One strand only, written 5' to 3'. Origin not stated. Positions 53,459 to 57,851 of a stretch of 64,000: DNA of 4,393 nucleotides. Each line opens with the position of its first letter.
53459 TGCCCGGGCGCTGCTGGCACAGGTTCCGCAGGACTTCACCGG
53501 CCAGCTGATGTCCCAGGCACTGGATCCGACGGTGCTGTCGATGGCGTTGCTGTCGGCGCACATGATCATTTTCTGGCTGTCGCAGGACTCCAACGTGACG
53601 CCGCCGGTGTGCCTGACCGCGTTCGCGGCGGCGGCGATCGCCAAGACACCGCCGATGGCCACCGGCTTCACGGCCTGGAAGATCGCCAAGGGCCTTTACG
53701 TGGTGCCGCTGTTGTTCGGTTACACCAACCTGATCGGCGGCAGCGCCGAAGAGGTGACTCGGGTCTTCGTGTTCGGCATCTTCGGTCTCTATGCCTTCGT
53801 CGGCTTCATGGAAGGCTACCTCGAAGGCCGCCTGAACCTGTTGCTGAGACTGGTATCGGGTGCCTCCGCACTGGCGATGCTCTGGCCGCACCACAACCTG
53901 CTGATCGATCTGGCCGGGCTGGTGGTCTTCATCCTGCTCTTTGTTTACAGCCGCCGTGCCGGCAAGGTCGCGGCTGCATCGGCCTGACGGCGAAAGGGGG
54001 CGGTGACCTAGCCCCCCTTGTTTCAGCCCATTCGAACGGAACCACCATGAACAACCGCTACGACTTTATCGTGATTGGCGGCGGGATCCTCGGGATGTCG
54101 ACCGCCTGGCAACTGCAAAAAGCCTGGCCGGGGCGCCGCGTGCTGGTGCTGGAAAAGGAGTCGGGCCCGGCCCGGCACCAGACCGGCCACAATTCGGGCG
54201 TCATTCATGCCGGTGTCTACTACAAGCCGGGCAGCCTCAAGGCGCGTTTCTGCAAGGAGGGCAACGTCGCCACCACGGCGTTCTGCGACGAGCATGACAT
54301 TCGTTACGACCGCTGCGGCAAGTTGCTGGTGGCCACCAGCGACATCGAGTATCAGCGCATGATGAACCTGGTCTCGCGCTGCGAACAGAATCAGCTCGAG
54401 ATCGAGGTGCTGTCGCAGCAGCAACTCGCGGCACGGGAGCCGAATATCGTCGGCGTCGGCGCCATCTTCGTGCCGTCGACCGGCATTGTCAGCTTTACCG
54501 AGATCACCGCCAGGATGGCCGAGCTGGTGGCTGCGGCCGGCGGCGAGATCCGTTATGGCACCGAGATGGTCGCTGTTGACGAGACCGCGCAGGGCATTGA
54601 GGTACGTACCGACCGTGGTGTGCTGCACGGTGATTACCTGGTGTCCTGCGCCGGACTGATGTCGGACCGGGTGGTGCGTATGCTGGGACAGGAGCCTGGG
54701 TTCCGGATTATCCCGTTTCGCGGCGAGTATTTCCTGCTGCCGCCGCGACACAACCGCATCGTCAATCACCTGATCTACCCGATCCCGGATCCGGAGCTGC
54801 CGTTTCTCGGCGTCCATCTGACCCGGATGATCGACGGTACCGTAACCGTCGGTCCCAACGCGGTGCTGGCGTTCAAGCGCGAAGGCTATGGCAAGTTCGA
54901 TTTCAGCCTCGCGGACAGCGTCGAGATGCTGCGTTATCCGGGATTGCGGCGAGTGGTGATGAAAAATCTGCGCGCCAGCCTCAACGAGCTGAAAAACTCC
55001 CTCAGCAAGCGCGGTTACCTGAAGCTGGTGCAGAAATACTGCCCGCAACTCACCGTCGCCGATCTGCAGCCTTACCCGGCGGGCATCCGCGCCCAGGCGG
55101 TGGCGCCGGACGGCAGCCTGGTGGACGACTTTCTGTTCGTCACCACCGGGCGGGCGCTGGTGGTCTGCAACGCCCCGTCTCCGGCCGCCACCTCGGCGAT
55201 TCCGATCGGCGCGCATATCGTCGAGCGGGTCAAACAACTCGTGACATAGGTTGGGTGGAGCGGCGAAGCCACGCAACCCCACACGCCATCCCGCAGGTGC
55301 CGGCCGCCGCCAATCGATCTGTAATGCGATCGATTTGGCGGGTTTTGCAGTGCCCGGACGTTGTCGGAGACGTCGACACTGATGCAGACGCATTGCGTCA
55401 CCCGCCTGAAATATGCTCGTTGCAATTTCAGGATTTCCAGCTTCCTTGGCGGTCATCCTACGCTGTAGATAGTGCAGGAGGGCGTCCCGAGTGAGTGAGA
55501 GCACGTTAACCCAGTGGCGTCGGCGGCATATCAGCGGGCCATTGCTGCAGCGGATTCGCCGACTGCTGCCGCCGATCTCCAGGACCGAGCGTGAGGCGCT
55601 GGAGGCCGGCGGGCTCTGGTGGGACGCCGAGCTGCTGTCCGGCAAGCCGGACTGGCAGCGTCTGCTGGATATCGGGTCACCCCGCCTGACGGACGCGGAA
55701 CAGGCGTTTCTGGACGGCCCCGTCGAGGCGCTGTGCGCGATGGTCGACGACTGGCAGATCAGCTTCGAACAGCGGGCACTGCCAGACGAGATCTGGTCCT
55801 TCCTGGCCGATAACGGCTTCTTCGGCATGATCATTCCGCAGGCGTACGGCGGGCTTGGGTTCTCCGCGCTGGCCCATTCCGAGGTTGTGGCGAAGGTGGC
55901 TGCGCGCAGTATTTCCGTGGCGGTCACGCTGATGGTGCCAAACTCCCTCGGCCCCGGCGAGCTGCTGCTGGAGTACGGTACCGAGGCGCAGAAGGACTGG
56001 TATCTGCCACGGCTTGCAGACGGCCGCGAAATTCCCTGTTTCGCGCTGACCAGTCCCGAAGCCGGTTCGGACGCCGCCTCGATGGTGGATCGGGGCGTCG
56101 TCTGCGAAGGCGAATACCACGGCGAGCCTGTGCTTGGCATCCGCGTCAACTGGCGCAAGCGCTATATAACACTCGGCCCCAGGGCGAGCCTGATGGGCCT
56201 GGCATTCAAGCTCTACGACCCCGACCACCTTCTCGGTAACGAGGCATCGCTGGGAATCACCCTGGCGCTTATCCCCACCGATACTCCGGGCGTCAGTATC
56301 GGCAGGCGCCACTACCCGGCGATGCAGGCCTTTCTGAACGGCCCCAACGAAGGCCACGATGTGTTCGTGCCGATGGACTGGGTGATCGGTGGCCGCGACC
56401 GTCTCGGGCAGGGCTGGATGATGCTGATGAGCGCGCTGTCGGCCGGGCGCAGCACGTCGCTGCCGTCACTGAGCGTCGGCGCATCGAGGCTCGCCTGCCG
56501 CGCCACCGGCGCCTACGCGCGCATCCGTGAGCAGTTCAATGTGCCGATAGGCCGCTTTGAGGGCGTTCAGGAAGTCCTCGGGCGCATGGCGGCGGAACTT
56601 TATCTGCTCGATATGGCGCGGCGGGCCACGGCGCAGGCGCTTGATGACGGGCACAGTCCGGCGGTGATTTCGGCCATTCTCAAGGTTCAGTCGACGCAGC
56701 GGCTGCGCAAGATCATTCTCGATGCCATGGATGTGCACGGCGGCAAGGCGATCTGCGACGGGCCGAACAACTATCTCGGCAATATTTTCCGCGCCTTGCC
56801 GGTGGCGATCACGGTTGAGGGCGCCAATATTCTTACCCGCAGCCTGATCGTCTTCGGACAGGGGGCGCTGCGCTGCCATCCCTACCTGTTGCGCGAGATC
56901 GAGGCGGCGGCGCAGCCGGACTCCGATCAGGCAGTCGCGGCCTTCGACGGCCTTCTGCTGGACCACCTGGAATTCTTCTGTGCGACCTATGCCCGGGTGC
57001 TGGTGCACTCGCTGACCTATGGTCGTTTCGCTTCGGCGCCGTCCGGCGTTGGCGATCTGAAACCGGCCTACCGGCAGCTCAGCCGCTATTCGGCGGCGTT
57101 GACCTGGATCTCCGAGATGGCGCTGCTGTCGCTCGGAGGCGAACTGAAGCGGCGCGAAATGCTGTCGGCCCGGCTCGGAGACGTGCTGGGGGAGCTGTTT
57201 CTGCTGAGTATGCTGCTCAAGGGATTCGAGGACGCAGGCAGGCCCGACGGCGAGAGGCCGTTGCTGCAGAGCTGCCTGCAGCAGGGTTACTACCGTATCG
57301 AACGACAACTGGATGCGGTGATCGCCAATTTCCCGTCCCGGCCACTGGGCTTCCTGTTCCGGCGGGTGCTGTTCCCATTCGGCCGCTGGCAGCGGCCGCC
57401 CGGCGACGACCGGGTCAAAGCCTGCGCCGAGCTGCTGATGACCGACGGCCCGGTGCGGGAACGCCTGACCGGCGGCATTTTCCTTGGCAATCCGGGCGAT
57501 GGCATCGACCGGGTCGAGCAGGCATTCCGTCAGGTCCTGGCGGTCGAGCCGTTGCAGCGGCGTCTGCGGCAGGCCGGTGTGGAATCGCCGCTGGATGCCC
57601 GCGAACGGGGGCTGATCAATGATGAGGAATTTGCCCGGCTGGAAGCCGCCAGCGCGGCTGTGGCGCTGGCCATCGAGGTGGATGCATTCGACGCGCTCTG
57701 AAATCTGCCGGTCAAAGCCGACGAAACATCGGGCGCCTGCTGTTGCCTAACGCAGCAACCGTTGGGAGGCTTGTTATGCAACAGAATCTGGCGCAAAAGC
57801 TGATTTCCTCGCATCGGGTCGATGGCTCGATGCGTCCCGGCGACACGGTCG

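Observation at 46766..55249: Two-component/sigma54-controlled TAXI-TRAP + LhgO module: candidate sensing and uptake system for exogenous L-2-hydroxyglutarate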

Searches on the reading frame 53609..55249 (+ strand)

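Call 3: search_protein_families(library=pfam, proteins=[window:53609-55249:+])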
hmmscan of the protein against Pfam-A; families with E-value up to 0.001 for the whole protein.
window:53609-55249:+ (546 aa): 4 families
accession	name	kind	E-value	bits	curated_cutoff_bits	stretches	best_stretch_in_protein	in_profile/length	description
PF01266.30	DAO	-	5.6e-61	207.5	27.9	1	152-540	1-353/353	FAD dependent oxidoreductase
PF13450.12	NAD_binding_8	-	4.1e-07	30.6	21.9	1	155-187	1-31/68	NAD(P)-binding Rossmann-like domain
PF01494.25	FAD_binding_3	-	0.00012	21.9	22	1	151-360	2-168/349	FAD binding domain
PF06039.21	Mqo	-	0.00059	18.9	27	0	150-201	2-55/489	Malate:quinone oxidoreductase (Mqo)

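Call 4: search_protein_families(library=ncbifam, proteins=[window:53609-55249:+])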
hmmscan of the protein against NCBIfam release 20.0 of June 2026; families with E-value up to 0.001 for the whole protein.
window:53609-55249:+ (546 aa): 26 families (the best 25 are shown)
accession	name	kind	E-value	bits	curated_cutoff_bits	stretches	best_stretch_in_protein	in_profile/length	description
NF008726.1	PRK11728.1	equivalog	6.5e-180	598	299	1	151-539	1-389/389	L-2-hydroxyglutarate oxidase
NF033460.1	glycerol3P_ox_II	equivalog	3.3e-34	118.6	460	1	151-425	2-278/361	type 2 glycerol-3-phosphate oxidase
TIGR02352.1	thiamin_ThiO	equivalog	6.8e-17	61.6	250.8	1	153-367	1-222/351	glycine oxidase ThiO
NF008425.0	PRK11259.1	equivalog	1.3e-16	60.5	257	1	148-358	2-211/377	N-methyl-L-tryptophan oxidase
NF001933.0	PRK00711.1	subfamily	2.6e-16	59.7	383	2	224-372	121-275/429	D-amino acid dehydrogenase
NF002480.1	PRK01747.1-1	equivalog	4.3e-16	58.5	540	1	148-356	246-456/645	bifunctional tRNA (5-methylaminomethyl-2-thiouridine)(34)-methyltransferase MnmC2/FAD-dependent 5-carboxymethylaminomethyl-2-thiouridine(34)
TIGR03197.1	MnmC_Cterm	equivalog_domain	1.2e-15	57.5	174.2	1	153-372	2-219/400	FAD-dependent 5-carboxymethylaminomethyl-2-thiouridine(34) oxidoreductase MnmC1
TIGR03364.1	HpnW_proposed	hypoth_equivalog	3.2e-15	56.1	285.1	1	151-356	1-201/365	TIGR03364 family FAD-dependent oxidoreductase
TIGR01377.1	soxA_mon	subfamily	4.3e-13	48.8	479.65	1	151-361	1-209/381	amino oxidase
NF008313.0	PRK11101.1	equivalog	1.4e-09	37.1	425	1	148-385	6-244/548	anaerobic glycerol-3-phosphate dehydrogenase subunit A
NF050086.1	pipecolate_AmaA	exception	3e-09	36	600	1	147-345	22-230/425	L-pipecolate oxidase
TIGR03377.1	glycerol3P_GlpA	equivalog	5.4e-09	35.1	552.8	1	153-391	2-242/530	anaerobic glycerol-3-phosphate dehydrogenase subunit GlpA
NF009074.0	PRK12409.1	equivalog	1.9e-08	33.9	494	1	229-362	127-268/410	D-amino acid dehydrogenase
TIGR03329.1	Phn_aa_oxid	hypoth_equivalog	2e-07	30.2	632.8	1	148-345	22-230/460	putative aminophosphonate oxidoreductase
NF005313.0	PRK06847.1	subfamily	1.1e-06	27.9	372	0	288-356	98-167/375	hypothetical protein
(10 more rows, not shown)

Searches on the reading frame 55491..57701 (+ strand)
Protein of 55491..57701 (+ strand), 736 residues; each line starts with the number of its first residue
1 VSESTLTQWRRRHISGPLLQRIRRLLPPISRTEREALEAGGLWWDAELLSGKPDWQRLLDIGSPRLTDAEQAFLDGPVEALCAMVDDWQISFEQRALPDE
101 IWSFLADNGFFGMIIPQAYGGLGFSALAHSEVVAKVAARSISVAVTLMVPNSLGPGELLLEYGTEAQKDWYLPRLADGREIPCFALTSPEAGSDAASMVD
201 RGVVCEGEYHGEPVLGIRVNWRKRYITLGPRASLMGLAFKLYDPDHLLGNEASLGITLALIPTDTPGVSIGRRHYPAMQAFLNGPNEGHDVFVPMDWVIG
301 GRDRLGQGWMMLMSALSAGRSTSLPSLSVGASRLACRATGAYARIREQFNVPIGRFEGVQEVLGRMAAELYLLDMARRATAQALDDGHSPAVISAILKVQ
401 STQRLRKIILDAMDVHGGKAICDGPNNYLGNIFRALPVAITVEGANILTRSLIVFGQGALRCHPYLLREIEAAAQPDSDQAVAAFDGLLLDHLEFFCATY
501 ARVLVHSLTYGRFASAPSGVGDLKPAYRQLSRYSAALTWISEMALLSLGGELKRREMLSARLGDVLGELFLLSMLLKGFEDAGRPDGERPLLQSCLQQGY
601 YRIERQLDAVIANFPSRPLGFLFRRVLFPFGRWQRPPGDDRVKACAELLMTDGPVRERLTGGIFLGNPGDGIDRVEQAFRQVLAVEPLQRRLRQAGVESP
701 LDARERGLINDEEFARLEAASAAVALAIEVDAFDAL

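Call 3: search_protein_families(library=pfam, proteins=[window:55491-57701:+])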
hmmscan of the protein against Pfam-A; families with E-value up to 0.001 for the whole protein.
window:55491-57701:+ (736 aa): 4 families
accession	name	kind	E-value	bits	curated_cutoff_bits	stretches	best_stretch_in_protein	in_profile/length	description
PF09317.16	ACDH_C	-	1.1e-85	288.2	25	1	460-733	1-284/284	Acyl-CoA dehydrogenase, C-terminal, bacterial type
PF02771.21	Acyl-CoA_dh_N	-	7e-20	71.9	22.9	1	85-178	23-112/113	Acyl-CoA dehydrogenase, N-terminal domain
PF00441.29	Acyl-CoA_dh_1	-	6.1e-19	69.1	22.4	1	306-453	1-145/150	Acyl-CoA dehydrogenase, C-terminal domain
PF02770.24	Acyl-CoA_dh_M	-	3.1e-09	37.3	33.3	1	183-274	1-79/97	Acyl-CoA dehydrogenase, middle domain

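Call 4: search_protein_families(library=ncbifam, proteins=[window:55491-57701:+])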
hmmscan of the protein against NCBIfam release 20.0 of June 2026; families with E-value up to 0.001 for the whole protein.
window:55491-57701:+ (736 aa): 19 families
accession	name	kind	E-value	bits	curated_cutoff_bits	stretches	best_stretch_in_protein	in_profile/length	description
NF009586.0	PRK13026.1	subfamily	0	1010.9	608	1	6-735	18-758/777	acyl-CoA dehydrogenase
NF007000.1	PRK09463.1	subfamily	1e-303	1009.3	600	1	25-734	2-721/726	acyl-CoA dehydrogenase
NF038187.1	FadE_coli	exception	5.5e-271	901.3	1300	1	5-735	57-796/816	acyl-CoA dehydrogenase FadE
NF042972.1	AcrlCoAredClosAcrC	equivalog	2e-32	112.3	640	1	94-419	34-340/378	acryloyl-CoA reductase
NF045652.1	ProlPCPDhRedW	equivalog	1.6e-30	106.2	650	1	101-441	36-358/376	L-prolyl-[peptidyl-carrier protein] dehydrogenase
NF042439.1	SulpropCoADesulf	equivalog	4.2e-30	104.7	600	1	98-420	26-335/379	3-sulfinopropanoyl-CoA desulfinase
NF058590.1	AcCoDHFadEBacil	equivalog_domain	4.4e-24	84.9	600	1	107-388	64-324/586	acyl-CoA dehydrogenase FadE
NF053553.1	prodigi_MBC_PigA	equivalog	3.5e-22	79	500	1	89-424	29-348/381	prodigiosin MBC biosynthesis dehydrogenase PigA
NF045552.1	GlutCoADH_Des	equivalog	4.8e-22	78.7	470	1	81-458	24-380/387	glutaryl-CoA dehydrogenase Acd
NF043006.1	CyhCrbnylCoADH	equivalog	3.3e-18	65.8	650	1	96-453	35-371/380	cyclohexane-1-carbonyl-CoA dehydrogenase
NF008997.0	PRK12341.1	equivalog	8.1e-18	64.6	537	1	91-418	32-339/382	acyl-CoA dehydrogenase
NF052270.1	Staph_DH_FadE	equivalog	1.1e-15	57.3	600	2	326-422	264-360/400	acyl-CoA dehydrogenase FadE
TIGR03207.1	cyc_hxne_CoA_dh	equivalog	4.5e-14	52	575.35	1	97-369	33-286/372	cyclohexanecarboxyl-CoA dehydrogenase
TIGR03203.1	pimD_small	equivalog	7.3e-12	45.1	652.7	1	254-421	179-342/378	pimeloyl-CoA dehydrogenase small subunit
NF002885.1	PRK03354.1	equivalog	2.4e-10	40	540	1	86-198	23-135/378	crotonobetainyl-CoA dehydrogenase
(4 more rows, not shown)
